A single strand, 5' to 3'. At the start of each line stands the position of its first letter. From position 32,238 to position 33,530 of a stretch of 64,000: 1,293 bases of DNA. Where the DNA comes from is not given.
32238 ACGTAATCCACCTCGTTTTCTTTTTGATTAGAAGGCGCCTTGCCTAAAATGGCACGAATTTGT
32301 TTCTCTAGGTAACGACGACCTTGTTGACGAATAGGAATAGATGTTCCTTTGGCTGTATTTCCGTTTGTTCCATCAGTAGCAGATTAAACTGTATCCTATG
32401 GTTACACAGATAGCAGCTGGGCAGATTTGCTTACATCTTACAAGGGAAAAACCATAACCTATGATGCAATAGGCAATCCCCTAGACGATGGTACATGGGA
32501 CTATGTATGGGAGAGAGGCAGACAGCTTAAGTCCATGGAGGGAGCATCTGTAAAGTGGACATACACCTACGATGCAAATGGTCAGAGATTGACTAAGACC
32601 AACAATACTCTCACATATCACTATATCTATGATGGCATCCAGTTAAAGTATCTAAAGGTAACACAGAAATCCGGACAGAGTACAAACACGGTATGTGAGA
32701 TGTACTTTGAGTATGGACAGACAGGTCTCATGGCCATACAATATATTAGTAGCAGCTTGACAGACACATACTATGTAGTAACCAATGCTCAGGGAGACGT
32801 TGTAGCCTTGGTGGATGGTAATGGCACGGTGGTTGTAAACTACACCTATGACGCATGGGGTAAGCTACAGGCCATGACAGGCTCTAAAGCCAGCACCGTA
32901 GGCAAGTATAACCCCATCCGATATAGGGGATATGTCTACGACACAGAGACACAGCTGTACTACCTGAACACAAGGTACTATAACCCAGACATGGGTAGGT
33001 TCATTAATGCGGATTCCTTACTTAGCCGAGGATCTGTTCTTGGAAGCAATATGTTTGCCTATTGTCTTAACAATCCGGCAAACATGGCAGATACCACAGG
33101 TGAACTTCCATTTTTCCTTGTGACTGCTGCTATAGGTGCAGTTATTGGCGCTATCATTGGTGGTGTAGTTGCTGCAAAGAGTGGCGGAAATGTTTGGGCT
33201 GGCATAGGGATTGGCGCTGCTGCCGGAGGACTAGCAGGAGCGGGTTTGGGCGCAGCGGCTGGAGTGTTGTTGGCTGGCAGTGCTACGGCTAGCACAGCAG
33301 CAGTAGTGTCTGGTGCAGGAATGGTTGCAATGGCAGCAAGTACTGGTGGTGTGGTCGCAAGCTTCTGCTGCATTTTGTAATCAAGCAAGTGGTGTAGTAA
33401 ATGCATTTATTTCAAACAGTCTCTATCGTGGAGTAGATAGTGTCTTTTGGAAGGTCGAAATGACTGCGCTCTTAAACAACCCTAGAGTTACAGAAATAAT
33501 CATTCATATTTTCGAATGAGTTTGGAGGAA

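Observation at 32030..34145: Orphan 5'-truncated RHS C-terminal fragment with glycine-zipper toxin tip and immunity-like gene, bracketed by ~57-nt direct repeats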

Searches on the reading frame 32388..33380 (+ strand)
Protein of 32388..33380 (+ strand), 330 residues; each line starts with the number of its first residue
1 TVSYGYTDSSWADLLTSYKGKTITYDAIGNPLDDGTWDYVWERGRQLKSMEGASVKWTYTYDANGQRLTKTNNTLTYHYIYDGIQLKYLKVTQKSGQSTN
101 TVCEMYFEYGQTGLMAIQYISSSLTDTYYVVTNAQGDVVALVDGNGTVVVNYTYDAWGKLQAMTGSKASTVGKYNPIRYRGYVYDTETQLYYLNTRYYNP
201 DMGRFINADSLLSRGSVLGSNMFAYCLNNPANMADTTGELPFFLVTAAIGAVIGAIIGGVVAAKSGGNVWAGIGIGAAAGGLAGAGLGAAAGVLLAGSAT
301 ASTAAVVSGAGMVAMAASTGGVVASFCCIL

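Call 6: search_protein_families(library=pfam, proteins=[window:32388-33380:+], max_evalue=0.01)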
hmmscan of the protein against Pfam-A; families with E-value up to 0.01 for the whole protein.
window:32388-33380:+ (330 aa): 1 family
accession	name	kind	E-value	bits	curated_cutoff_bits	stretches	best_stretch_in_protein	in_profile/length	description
PF05593.20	RHS_repeat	-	1.1e-06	29.3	22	1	133-166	2-34/38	RHS Repeat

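Call 13: find_homologous_proteins(query=window:32388-33380:+)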
Query window:32388-33380:+ (330 aa): 1855 proteins with E <= 0.001 among 8000 candidates; the best 120 are listed.
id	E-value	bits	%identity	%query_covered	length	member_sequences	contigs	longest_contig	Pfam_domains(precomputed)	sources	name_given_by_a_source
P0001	1.8e-203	693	100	96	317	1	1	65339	PF05593.20,PF25023.2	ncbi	-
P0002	8.8e-123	428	65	93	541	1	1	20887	PF05593.20,PF25023.2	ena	-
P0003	2.4e-111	390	75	77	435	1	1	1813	-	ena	-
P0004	1.3e-107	378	59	97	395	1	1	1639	PF25023.2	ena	-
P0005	5.0e-105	369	60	100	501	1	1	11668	PF05593.20,PF25023.2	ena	-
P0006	2.0e-104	367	60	99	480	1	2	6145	PF05593.20,PF25023.2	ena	-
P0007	2.0e-104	367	60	99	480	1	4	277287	PF05593.20,PF25023.2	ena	-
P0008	2.5e-103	364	59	99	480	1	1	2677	PF05593.20,PF25023.2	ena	-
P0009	1.6e-101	358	56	98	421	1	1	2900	PF05593.20,PF25023.2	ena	-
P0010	5.4e-101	356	66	72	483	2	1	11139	PF05593.20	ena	-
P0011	7.4e-99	349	51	82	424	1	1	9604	PF05593.20,PF25023.2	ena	-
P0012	9.5e-96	339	55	100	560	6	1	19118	PF05593.20,PF25023.2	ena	-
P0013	4.1e-95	337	54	100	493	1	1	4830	PF05593.20,PF25023.2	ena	-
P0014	4.4e-91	323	53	99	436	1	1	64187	PF02267.24,PF25023.2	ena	-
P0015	3.4e-90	321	50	98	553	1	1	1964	PF15649.13,PF05593.20,PF25023.2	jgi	-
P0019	3.3e-88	314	56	83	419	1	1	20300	-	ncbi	-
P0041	3.6e-78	281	55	75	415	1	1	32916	PF05593.20,PF25023.2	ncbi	-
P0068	3.7e-71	258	73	55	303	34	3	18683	-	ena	-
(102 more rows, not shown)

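Call 16: find_encoding_contigs(protein=P0007, flank=10000, max_places=4)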
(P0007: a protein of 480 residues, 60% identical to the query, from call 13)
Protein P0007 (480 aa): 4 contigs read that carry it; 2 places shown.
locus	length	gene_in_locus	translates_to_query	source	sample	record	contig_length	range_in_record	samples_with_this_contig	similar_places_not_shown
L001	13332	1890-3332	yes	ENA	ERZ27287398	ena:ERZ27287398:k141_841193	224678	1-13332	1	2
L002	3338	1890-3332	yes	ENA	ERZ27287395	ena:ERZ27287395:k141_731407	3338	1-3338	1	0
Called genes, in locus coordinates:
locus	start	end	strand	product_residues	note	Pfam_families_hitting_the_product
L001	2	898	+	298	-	?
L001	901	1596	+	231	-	-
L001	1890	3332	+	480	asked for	PF05593:RHS_repeat (faint), PF25023:TEN_YD-shell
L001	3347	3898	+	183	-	-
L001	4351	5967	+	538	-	PF00239:Resolvase, PF07508:Recombinase, PF13408:Zn_ribbon_recom, PF14287:DUF4368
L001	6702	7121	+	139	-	PF16804:DUF5071 (weak)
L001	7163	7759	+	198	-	-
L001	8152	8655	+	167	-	PF16804:DUF5071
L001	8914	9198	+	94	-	PF08958:DUF1871 (weak)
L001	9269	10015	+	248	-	-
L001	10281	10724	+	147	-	-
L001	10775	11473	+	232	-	-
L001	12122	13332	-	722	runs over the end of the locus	PF16875:Glyco_hydro_36N, PF02065:Melibiase, PF01055:Glyco_hydro_31_2nd, PF16874:Glyco_hydro_36C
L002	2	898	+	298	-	?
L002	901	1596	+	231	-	-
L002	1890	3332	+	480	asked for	PF05593:RHS_repeat (faint), PF25023:TEN_YD-shell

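Call 17: find_encoding_contigs(protein=P0001, flank=3000, max_places=3)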
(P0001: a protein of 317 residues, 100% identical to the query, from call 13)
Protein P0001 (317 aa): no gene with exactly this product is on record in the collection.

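Call 22: search_protein_families(library=pfam, proteins=[P0007, P0014, L001:3347-3898:+, L001:901-1596:+, L001:2-898:+], max_evalue=1)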
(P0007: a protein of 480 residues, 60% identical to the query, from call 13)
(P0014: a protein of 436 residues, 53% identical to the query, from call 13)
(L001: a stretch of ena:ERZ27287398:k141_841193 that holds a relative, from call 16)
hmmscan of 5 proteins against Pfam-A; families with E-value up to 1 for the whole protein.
P0007 (480 aa): 2 families
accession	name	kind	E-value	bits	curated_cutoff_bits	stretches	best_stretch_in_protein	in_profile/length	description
PF05593.20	RHS_repeat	-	5.2e-07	30.3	22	1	162-196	2-35/38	RHS Repeat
PF02267.23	Rib_hydrolayse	-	8.3e-05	22.5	25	1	423-478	131-187/241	ADP-ribosyl cyclase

P0014 (436 aa): 5 families
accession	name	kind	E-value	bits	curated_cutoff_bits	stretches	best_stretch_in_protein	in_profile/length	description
PF02267.23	Rib_hydrolayse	-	7.5e-06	25.9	25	1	370-434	122-187/241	ADP-ribosyl cyclase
PF05593.20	RHS_repeat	-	0.002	18.9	22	1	130-159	4-32/38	RHS Repeat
PF21784.3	Bflower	-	0.06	14.2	25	0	62-119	21-73/116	4-fold beta flower protein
PF12822.12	ECF_trnsprt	-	0.099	13.1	30.7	1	212-309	54-152/169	ECF transporter, substrate-specific component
PF17780.6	OCRE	-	0.84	10.1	24.7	1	172-200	4-34/52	OCRE domain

L001:3347-3898:+ (183 aa): 0 families

L001:901-1596:+ (231 aa): 1 family
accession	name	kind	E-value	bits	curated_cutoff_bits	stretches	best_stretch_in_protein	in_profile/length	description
PF13248.11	Zn_ribbon_3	-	0.18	11.8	27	1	25-39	12-26/26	zinc-ribbon domain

L001:2-898:+ (298 aa): 0 families

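Call 23: find_encoding_contigs(protein=P0014, flank=10000, max_places=3)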
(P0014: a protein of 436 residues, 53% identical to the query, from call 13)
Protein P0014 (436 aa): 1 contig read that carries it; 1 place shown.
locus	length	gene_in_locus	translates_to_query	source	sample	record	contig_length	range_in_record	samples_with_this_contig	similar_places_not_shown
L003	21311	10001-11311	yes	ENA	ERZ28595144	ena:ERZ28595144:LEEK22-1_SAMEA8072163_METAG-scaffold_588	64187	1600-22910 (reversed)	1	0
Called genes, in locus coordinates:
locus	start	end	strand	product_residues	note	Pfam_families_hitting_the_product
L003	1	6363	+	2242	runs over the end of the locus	PF25023:TEN_YD-shell, PF05593:RHS_repeat (weak), PF25023:TEN_YD-shell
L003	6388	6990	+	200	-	-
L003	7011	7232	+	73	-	-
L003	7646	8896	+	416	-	PF25023:TEN_YD-shell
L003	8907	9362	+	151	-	-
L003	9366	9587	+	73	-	-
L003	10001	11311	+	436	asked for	PF25023:TEN_YD-shell, PF02267:Rib_hydrolayse (weak)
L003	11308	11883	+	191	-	-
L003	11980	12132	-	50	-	-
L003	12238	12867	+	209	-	PF12844:HTH_19, PF01381:HTH_3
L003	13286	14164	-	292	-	PF01430:HSP33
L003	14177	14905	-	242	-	PF01209:Ubie_methyltran (faint), PF13489:Methyltransf_23, PF08241:Methyltransf_11, PF08242:Methyltransf_12 (weak), PF13649:Methyltransf_25, PF13847:Methyltransf_31 (weak)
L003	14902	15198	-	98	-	PF01371:Trp_repressor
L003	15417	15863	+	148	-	PF01957:NfeD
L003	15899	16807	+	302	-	PF01145:Band_7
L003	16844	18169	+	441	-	PF00349:Hexokinase_1, PF03727:Hexokinase_2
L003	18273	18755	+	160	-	PF06695:Sm_multidrug_ex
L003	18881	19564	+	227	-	PF01048:PNP_UDP_1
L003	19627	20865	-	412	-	PF05076:SUFU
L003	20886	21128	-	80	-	PF13930:Endonuclea_NS_2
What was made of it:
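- A >2,100-aa RHS gene and its immunity gene are followed by two orphan cassettes, the last being this ARC toxin plus its immunity gene (call 23).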

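Call 24: find_encoding_contigs(protein=P0002, flank=10000, max_places=3)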
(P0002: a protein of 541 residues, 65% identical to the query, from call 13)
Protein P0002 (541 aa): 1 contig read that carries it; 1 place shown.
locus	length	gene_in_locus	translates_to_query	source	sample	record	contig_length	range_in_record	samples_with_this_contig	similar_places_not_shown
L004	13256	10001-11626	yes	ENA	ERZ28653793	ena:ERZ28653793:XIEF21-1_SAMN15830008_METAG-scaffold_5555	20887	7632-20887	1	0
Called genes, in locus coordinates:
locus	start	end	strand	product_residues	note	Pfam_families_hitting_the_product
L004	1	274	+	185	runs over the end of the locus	-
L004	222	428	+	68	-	-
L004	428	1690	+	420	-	PF13439:Glyco_transf_4, PF13579:Glyco_trans_4_4, PF00534:Glycos_transf_1, PF13692:Glyco_trans_1_4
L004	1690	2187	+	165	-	PF02464:CinA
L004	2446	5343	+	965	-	-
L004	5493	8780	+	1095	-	PF25023:TEN_YD-shell, PF05593:RHS_repeat (weak), PF12385:Peptidase_C70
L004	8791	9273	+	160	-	-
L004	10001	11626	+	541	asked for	PF25023:TEN_YD-shell, PF05593:RHS_repeat (faint)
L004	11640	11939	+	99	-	-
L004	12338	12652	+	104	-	-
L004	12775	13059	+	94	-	-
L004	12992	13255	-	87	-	?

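Call 51: find_encoding_contigs(protein=P0068, flank=10000, max_places=4)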
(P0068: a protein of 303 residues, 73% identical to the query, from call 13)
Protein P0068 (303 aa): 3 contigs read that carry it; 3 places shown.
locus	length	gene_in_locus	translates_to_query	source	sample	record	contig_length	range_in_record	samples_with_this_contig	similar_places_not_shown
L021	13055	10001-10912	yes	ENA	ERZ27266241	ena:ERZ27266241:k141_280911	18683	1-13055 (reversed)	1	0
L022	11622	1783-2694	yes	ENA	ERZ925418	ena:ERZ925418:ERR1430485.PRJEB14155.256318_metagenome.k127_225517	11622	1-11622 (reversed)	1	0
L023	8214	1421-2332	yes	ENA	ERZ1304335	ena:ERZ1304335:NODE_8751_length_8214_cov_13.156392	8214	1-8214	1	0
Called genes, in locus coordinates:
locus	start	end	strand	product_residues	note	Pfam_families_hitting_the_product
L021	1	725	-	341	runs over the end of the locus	PF02653:BPD_transp_2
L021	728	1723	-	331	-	PF02653:BPD_transp_2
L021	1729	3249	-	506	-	PF00005:ABC_tran, PF13304:AAA_21 (faint), PF00005:ABC_tran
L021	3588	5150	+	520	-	PF00370:FGGY_N, PF02782:FGGY_C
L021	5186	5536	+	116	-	PF06339:Ectoine_synth (weak), PF07883:Cupin_2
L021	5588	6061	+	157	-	-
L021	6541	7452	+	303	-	PF12833:HTH_18, PF00165:HTH_AraC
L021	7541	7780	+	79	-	-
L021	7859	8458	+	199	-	PF08668:HDOD (weak), PF01966:HD (weak)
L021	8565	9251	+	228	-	PF00702:Hydrolase, PF12710:HAD (weak), PF13419:HAD_2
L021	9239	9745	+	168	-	PF13563:2_5_RNA_ligase2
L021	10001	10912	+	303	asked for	-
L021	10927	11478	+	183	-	-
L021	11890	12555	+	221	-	PF13646:HEAT_2 (faint)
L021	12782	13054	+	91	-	?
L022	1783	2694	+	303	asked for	-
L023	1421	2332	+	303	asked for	-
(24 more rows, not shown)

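Call 52: find_encoding_contigs(protein=P0010, flank=10000, max_places=3)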
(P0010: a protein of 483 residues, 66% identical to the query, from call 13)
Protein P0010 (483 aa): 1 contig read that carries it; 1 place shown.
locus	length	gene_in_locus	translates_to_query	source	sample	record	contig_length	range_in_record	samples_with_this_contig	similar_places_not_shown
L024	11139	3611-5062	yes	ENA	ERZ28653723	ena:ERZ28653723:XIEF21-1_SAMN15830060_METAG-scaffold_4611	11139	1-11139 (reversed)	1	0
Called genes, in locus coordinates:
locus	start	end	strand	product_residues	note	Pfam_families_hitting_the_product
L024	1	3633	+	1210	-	?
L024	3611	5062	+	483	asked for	PF05593:RHS_repeat (faint)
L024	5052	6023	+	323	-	PF12799:LRR_4 (faint), PF23952:LRR_EndoS (faint)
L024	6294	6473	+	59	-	-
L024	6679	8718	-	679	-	PF00361:Proton_antipo_M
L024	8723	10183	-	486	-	PF00361:Proton_antipo_M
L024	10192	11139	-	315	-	?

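Call 58: search_protein_families(library=ncbifam, proteins=[window:32388-33380:+, P0007], max_evalue=0.1)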
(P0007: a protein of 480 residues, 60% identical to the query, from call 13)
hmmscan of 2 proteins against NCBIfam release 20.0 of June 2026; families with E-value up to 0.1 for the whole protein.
window:32388-33380:+ (330 aa): 3 families
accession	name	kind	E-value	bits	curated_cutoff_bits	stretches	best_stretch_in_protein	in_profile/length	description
TIGR03696.1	Rhs_assc_core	domain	1.1e-20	73.9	32.5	1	154-238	1-75/76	RHS repeat-associated core domain-containing protein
NF041261.1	RHS_core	equivalog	3.1e-10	38.5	2000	1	132-235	1162-1257/1261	RHS element core protein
TIGR01643.1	YD_repeat_2x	repeat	1.8e-07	31.4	15.8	2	133-168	2-36/42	YD repeat-containing protein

P0007 (480 aa): 3 families
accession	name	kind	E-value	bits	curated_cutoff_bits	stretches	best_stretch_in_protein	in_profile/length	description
TIGR03696.1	Rhs_assc_core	domain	2.9e-20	72.5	32.5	1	183-273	1-75/76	RHS repeat-associated core domain-containing protein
NF041261.1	RHS_core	equivalog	2.8e-09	35.4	2000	1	157-273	1158-1260/1261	RHS element core protein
TIGR01643.1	YD_repeat_2x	repeat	0.045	14.3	15.8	0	3-19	19-35/42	YD repeat-containing protein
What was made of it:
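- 32388..33101 (+): 3' fragment of an RHS YD-repeat shell, ending in the RHS-associated core domain (about 32847-33101; ...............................). There is no start codon. Pfam and NCBIfam hits (calls 6, 58).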

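Call 59: search_protein_families(library=pfam, proteins=[L003:11308-11883:+], max_evalue=10)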
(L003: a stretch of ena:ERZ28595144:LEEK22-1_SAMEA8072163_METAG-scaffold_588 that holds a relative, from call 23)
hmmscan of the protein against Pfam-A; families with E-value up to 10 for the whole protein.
L003:11308-11883:+ (191 aa): 0 families

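Call 75: find_encoding_contigs(protein=P0244, flank=10000, max_places=7)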
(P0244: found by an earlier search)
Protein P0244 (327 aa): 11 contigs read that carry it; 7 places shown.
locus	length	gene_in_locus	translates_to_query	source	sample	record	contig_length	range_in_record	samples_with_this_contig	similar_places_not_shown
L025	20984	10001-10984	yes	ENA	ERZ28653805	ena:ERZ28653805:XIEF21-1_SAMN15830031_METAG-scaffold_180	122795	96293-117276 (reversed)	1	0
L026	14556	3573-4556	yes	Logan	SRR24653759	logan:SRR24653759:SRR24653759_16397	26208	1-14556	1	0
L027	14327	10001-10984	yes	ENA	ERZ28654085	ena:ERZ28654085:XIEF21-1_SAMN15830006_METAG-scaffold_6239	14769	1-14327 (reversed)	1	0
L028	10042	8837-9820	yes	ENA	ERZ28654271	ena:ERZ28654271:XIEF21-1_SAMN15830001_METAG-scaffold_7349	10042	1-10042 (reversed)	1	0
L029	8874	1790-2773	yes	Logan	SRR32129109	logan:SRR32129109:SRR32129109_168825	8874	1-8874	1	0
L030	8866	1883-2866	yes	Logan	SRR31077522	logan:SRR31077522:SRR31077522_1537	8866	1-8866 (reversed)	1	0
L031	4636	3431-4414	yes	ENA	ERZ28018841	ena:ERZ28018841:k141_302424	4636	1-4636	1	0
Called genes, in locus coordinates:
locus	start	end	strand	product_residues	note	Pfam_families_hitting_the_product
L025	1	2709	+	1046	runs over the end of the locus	PF04313:HSDR_N, PF04851:ResIII, PF00270:DEAD (faint), PF18766:SWI2_SNF2, PF22679:T1R_D3-like, PF11867:T1RH-like_C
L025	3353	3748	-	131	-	-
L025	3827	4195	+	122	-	-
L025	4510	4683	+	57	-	-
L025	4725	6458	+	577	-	PF00239:Resolvase, PF07508:Recombinase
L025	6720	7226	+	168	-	PF00857:Isochorismatase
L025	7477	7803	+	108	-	PF19524:DUF6054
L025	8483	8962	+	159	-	-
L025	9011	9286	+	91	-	-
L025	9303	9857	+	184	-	-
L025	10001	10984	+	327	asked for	PF13676:TIR_2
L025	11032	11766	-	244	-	PF09335:VTT_dom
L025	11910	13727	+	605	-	-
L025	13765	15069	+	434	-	-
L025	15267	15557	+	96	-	PF01371:Trp_repressor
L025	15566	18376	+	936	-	-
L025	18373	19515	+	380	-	PF13428:TPR_14 (faint), PF13432:TPR_16 (weak), PF14559:TPR_19 (faint)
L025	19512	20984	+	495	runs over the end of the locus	PF14821:Thr_synth_N, PF00291:PALP, PF24857:THR4_C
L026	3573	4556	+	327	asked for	PF13676:TIR_2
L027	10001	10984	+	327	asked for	PF13676:TIR_2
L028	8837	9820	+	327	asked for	PF13676:TIR_2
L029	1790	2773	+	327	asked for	PF13676:TIR_2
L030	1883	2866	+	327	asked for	PF13676:TIR_2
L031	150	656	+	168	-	PF00857:Isochorismatase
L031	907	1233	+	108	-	PF19524:DUF6054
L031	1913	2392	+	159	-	-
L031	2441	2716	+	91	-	-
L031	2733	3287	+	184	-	-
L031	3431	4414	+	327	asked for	PF13676:TIR_2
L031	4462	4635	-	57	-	?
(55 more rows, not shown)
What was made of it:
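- Large serine recombinase genes lie near related cassettes and islands (L001, L025) (calls 16, 75).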

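Call 81: find_encoding_contigs(protein=P0003, flank=3000, max_places=3)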
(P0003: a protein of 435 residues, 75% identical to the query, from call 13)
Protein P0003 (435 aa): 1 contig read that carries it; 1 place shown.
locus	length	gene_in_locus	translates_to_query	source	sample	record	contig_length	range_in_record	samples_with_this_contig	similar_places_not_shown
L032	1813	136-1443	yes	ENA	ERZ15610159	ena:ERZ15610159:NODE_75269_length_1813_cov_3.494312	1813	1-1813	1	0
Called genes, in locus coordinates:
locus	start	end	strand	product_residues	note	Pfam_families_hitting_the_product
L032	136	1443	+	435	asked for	-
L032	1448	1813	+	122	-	?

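Call 82: find_encoding_contigs(protein=P0019, flank=10000, max_places=3)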
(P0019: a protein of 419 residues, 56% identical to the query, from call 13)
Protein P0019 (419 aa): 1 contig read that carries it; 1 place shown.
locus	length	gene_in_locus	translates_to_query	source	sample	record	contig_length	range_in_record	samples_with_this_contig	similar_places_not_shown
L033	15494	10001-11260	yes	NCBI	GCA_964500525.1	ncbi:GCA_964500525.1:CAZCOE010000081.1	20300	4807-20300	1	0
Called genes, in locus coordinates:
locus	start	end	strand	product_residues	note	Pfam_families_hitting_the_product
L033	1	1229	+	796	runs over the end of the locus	PF03477:ATP-cone, PF13597:NRDD, PF00085:Thioredoxin (weak), PF00462:Glutaredoxin (weak)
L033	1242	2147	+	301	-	PF00890:FAD_binding_2, PF01266:DAO (weak), PF03486:HI0933_like (weak), PF07992:Pyr_redox_2, PF12831:FAD_oxidored, PF13450:NAD_binding_8 (weak), PF13738:Pyr_redox_3, PF00070:Pyr_redox, +1 more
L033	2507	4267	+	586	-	PF00753:Lactamase_B, PF12706:Lactamase_B_2, PF22505:RNase_J_b_CASP, PF07521:RMMBL, PF17770:RNase_J_C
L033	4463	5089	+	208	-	-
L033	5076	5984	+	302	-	PF08843:AbiEii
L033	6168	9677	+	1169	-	PF01855:POR_N, PF17147:PFOR_II, PF01558:POR, PF10371:EKR, PF12838:Fer4_7, PF13183:Fer4_8, PF13187:Fer4_9, PF13484:Fer4_16, +5 more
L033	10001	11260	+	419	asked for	-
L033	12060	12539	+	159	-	-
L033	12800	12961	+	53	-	-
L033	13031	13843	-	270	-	PF01695:IstB_IS21, PF00308:Bac_DnaA (weak), PF00004:AAA (weak)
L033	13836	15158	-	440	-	PF00665:rve (weak)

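Call 101: find_encoding_contigs(protein=P0041, flank=10000, max_places=3)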
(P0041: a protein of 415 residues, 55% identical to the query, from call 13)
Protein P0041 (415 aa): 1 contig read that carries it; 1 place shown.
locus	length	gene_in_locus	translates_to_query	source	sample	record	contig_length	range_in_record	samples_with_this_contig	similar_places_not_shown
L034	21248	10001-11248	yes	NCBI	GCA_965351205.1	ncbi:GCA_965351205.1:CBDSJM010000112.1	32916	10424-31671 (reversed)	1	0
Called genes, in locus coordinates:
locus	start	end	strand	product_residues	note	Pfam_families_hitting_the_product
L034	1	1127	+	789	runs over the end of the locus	?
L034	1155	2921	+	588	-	PF08238:Sel1 (faint)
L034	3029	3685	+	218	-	-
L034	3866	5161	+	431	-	PF00069:Pkinase, PF07714:PK_Tyr_Ser-Thr (weak)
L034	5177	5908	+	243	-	PF00092:VWA, PF13519:VWA_2 (weak)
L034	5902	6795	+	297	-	PF13672:PP2C_2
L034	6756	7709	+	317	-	-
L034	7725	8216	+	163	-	-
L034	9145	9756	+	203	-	-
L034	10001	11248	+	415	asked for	PF05593:RHS_repeat (faint), PF25023:TEN_YD-shell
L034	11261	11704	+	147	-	-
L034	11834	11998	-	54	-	-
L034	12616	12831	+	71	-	-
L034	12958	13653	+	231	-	-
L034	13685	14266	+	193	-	-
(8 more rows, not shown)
